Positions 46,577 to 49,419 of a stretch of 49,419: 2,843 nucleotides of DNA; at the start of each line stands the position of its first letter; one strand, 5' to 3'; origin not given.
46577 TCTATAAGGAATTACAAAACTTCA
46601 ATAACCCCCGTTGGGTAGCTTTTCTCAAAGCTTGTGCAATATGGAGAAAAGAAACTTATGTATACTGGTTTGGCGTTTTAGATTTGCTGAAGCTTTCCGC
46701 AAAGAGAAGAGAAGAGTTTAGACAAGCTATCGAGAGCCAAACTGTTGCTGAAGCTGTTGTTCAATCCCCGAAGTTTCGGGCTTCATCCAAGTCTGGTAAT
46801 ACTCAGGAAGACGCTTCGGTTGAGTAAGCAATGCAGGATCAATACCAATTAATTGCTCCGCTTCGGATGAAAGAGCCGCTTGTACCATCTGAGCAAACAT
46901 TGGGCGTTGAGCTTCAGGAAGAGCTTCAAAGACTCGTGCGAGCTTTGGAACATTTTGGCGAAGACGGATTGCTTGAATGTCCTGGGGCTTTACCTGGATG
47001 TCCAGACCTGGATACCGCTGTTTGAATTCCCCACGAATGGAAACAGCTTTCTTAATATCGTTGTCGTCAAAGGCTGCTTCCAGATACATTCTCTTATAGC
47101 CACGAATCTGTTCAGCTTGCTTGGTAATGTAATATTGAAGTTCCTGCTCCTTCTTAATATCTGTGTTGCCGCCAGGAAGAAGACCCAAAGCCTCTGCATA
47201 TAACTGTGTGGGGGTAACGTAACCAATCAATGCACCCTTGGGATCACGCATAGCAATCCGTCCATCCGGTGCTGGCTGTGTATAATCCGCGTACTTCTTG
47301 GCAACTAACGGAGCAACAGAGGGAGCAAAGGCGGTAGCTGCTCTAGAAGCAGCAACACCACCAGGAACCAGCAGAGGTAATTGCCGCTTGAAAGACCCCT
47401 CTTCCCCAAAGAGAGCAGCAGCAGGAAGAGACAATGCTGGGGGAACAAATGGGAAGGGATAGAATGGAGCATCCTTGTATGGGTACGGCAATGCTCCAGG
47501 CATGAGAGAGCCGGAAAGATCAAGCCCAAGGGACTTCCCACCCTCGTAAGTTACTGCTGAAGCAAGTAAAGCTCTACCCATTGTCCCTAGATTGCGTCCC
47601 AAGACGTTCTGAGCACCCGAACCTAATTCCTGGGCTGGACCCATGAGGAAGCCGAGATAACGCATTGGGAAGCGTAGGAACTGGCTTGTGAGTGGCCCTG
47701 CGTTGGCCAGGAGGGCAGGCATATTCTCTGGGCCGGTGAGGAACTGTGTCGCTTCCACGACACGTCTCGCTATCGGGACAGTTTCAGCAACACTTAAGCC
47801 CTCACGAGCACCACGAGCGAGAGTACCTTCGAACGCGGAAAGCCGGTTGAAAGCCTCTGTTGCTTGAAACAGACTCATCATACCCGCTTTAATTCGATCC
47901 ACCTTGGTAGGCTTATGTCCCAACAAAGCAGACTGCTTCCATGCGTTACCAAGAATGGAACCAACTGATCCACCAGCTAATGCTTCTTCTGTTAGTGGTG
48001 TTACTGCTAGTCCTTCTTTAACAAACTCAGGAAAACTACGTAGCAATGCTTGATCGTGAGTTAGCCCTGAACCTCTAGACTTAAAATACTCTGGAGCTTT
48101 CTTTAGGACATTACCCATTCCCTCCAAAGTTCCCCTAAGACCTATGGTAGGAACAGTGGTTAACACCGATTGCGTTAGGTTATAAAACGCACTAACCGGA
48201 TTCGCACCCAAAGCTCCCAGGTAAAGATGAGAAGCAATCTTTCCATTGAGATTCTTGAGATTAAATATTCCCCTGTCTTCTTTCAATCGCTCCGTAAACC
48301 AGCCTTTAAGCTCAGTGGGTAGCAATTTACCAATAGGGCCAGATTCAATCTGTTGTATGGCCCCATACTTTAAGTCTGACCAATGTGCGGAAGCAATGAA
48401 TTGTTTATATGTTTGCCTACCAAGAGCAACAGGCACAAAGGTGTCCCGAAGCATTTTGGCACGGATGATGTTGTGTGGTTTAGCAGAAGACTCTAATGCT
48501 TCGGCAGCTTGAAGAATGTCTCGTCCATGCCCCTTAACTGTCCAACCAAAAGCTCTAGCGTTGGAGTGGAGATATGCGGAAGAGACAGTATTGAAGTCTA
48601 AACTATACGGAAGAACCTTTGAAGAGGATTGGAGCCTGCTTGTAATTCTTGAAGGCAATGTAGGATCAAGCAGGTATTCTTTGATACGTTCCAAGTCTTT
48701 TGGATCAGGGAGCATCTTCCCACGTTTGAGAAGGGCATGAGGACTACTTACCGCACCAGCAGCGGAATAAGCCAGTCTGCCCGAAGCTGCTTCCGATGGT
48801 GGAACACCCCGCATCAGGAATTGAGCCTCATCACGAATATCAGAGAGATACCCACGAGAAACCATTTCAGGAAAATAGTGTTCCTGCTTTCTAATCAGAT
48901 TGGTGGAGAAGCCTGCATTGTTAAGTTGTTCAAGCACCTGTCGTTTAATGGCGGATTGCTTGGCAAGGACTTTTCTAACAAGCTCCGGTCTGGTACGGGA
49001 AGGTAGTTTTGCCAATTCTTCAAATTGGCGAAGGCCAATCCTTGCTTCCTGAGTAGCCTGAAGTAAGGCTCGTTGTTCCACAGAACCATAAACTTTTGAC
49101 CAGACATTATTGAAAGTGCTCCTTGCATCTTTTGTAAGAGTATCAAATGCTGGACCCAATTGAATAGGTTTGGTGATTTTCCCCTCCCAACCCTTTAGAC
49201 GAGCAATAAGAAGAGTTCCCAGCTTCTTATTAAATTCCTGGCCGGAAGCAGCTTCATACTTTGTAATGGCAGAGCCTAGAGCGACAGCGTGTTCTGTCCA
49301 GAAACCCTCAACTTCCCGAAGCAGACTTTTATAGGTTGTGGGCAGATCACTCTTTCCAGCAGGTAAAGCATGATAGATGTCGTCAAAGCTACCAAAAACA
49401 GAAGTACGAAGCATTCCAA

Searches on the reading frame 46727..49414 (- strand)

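Call 8: search_protein_families(library=phrogs, proteins=[window:46727-49414:-], max_evalue=0.001)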
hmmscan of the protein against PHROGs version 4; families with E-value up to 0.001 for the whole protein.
window:46727-49414:- (895 aa): 1 family
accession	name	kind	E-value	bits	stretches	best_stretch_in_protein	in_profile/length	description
phrog_11358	-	unknown function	1.8e-06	26.1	1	396-566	2938-3096/3431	-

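Call 9: search_protein_families(library=pfam, proteins=[window:46727-49414:-], max_evalue=0.001)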
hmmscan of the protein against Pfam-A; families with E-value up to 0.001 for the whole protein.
window:46727-49414:- (895 aa): 0 families

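Call 87: search_protein_families(library=ncbifam, proteins=[window:46727-49414:-], max_evalue=0.1)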
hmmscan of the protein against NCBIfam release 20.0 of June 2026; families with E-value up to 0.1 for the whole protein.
window:46727-49414:- (895 aa): 1 family
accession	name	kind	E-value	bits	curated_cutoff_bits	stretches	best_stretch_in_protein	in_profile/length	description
NF032893.0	tail-700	domain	1.6e-07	30.2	100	1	390-572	191-365/681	PLxRFG domain-containing protein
